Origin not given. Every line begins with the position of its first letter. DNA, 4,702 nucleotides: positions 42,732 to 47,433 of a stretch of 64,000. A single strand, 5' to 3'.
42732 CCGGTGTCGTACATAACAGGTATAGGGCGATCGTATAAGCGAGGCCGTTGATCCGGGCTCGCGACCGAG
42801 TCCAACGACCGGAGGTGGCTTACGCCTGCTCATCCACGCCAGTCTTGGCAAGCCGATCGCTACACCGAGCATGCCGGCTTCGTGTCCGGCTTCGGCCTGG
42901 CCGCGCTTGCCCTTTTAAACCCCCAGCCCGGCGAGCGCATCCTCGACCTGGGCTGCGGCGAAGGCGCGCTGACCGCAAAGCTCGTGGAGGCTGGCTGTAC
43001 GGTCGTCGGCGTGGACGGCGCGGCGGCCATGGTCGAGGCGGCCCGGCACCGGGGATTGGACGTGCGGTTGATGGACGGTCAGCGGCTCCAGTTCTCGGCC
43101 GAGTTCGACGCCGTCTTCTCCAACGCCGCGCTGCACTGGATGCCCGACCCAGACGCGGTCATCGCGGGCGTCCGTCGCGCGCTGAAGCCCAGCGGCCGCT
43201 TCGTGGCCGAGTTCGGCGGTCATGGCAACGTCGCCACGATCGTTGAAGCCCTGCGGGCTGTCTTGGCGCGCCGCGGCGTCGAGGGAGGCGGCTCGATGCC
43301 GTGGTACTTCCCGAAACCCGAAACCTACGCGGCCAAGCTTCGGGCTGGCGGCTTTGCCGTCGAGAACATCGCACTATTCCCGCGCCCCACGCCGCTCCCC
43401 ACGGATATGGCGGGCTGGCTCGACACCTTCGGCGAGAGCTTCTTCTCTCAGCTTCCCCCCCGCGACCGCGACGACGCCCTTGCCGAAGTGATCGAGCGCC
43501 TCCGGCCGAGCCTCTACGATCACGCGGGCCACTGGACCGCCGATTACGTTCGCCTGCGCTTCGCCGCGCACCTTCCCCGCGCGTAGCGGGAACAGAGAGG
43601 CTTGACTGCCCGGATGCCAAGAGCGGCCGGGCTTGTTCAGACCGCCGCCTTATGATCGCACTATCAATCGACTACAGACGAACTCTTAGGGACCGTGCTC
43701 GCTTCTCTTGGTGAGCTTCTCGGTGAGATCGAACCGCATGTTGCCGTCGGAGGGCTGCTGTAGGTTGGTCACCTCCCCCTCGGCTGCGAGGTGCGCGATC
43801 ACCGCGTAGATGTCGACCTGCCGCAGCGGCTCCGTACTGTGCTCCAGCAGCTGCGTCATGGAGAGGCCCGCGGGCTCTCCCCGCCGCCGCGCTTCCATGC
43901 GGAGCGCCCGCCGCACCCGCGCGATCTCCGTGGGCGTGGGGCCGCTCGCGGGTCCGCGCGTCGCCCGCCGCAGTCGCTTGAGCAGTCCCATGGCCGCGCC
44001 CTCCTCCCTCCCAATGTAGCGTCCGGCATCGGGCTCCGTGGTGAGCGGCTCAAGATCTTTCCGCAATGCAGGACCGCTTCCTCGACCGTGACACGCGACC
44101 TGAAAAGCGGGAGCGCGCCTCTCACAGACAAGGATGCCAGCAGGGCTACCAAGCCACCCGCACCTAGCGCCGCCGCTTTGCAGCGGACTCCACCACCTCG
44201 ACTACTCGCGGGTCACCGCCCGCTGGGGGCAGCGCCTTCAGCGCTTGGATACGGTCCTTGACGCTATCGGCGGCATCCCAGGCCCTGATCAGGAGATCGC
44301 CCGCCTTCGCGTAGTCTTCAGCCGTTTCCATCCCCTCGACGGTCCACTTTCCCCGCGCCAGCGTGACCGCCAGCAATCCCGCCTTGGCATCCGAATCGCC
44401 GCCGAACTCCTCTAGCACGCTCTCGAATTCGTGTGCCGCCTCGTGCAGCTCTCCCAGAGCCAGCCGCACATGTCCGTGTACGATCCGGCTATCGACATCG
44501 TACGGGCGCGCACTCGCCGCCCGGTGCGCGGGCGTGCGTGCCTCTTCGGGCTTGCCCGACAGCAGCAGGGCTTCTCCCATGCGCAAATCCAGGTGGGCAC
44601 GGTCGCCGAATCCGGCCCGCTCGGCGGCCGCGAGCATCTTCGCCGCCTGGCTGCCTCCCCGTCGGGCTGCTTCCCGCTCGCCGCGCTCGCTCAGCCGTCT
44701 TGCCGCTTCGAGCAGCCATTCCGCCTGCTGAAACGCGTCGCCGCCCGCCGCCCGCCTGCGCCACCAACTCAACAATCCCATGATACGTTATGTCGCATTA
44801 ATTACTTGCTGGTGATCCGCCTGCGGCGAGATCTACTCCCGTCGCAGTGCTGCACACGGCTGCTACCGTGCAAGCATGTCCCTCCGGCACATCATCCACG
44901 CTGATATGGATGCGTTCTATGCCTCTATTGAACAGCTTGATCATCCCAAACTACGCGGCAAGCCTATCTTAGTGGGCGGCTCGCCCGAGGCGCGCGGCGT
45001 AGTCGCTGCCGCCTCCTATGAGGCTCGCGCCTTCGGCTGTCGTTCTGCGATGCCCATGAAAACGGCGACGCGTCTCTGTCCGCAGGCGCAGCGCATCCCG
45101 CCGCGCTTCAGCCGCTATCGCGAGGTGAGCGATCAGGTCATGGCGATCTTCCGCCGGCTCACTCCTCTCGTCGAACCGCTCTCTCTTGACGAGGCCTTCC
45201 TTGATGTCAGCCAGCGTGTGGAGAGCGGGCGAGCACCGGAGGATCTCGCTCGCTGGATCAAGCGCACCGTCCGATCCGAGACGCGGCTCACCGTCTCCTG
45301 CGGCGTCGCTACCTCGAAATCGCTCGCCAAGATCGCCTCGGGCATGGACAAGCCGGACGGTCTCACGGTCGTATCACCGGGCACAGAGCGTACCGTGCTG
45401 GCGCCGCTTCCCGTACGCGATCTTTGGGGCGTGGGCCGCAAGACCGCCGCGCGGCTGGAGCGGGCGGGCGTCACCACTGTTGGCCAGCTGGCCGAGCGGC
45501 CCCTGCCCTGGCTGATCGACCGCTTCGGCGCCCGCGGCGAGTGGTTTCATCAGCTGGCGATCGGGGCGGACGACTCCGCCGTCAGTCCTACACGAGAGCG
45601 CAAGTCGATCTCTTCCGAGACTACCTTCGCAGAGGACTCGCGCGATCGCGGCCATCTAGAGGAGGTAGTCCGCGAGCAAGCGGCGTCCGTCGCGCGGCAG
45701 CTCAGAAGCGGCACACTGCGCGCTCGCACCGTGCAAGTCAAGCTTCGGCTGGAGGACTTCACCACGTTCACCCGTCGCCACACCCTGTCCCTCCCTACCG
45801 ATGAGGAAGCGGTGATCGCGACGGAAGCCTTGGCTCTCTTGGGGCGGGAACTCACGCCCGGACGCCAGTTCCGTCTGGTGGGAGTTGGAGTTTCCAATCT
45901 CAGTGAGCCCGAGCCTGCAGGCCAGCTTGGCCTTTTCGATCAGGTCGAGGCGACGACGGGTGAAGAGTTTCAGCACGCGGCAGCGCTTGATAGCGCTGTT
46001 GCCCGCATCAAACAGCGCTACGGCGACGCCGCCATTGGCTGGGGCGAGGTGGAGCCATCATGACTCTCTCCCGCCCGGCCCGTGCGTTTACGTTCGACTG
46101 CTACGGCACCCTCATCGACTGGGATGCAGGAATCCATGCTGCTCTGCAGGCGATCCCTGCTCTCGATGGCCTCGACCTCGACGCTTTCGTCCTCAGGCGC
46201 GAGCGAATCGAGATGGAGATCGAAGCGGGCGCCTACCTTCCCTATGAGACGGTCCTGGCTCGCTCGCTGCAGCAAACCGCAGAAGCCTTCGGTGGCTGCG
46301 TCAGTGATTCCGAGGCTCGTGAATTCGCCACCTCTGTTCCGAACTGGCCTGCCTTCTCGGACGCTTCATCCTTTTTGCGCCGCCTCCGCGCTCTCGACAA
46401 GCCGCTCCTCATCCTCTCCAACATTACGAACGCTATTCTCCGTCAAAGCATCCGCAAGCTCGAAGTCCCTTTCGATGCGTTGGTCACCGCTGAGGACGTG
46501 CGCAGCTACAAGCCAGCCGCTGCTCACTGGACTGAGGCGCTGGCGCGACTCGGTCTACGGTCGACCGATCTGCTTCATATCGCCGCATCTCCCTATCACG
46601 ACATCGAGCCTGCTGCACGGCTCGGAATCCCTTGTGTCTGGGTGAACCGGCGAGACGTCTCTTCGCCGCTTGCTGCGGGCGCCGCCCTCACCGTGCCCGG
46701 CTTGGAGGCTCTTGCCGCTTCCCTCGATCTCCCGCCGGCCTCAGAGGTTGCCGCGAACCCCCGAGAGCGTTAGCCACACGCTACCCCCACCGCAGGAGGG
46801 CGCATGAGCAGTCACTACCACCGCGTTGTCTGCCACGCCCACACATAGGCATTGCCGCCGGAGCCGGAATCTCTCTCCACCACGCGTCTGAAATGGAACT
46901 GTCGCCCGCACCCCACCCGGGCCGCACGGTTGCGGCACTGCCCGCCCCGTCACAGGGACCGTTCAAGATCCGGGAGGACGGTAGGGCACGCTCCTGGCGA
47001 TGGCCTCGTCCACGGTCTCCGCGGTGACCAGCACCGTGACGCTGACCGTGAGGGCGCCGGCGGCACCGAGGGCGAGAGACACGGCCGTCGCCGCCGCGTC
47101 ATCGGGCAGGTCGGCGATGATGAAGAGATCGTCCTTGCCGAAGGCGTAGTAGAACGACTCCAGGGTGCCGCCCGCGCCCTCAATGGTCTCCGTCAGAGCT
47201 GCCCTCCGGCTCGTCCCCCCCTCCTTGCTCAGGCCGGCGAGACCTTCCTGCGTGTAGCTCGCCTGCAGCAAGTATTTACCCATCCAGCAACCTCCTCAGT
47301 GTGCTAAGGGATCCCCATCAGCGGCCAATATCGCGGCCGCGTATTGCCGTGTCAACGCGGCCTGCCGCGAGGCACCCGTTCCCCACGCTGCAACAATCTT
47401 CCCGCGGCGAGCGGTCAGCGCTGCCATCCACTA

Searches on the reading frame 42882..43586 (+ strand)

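Call 80: search_protein_families(library=pfam, proteins=[window:42882-43586:+], max_evalue=0.0001)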
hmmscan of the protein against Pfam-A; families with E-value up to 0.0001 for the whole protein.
window:42882-43586:+ (234 aa): 8 families
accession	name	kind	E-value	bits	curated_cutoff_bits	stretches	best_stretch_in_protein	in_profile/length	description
PF08241.18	Methyltransf_11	-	2.5e-21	76.6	21.2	1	21-108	1-94/95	Methyltransferase domain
PF13649.12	Methyltransf_25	-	3e-20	73.1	27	1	20-105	1-97/97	Methyltransferase domain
PF08242.18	Methyltransf_12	-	5.9e-17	62.6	30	1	21-107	1-98/98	Methyltransferase domain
PF13847.12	Methyltransf_31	-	1.8e-16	60.5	27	1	16-110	3-110/145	Methyltransferase domain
PF13489.12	Methyltransf_23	-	2.2e-13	50.7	27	1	12-108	18-115/164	Methyltransferase domain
PF07021.18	MetW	-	1.1e-06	28.9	21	1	15-99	12-100/193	Methionine biosynthesis protein MetW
PF01209.24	Ubie_methyltran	-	1.2e-05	25.2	20.1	1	12-109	43-151/233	ubiE/COQ5 methyltransferase family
PF01135.25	PCMT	-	2e-05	24.9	20.3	1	8-88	65-156/210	Protein-L-isoaspartate(D-aspartate) O-methyltransferase (PCMT)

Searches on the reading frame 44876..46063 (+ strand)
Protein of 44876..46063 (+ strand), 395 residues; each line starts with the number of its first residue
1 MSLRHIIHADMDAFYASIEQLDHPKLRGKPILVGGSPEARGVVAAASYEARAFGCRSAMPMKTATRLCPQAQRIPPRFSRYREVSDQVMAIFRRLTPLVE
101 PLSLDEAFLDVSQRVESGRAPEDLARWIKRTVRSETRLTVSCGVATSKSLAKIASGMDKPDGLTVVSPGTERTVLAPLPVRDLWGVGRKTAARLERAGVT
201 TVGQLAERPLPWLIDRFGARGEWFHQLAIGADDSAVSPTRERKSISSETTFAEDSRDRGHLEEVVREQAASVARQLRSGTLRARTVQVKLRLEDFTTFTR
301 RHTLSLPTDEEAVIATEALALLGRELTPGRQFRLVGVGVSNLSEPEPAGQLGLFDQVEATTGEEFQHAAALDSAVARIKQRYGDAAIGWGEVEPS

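Call 80: search_protein_families(library=pfam, proteins=[window:44876-46063:+], max_evalue=0.0001)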
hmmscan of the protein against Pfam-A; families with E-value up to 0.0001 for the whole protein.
window:44876-46063:+ (395 aa): 4 families
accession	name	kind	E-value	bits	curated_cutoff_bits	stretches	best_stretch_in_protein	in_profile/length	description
PF00817.25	IMS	-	2.5e-50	170.7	23.2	1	10-155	2-147/148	impB/mucB/samB family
PF11799.13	IMS_C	-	3.1e-28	98.8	20.7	1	242-353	1-109/109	impB/mucB/samB family C-terminal domain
PF11798.14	IMS_HHH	-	9.2e-09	35.5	24.4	1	169-199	2-32/32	IMS family HHH motif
PF21999.2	IMS_HHH_1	-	6.5e-06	27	27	1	181-232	1-53/53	DNA polymerase-iota, thumb domain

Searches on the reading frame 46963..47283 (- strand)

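Call 80: search_protein_families(library=pfam, proteins=[window:46963-47283:-], max_evalue=0.0001)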
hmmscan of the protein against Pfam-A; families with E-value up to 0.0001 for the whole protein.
window:46963-47283:- (106 aa): 1 family
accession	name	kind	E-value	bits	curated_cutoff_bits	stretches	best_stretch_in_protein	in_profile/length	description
PF08734.17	GYD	-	1.6e-23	83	31.4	1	4-95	1-91/91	GYD domain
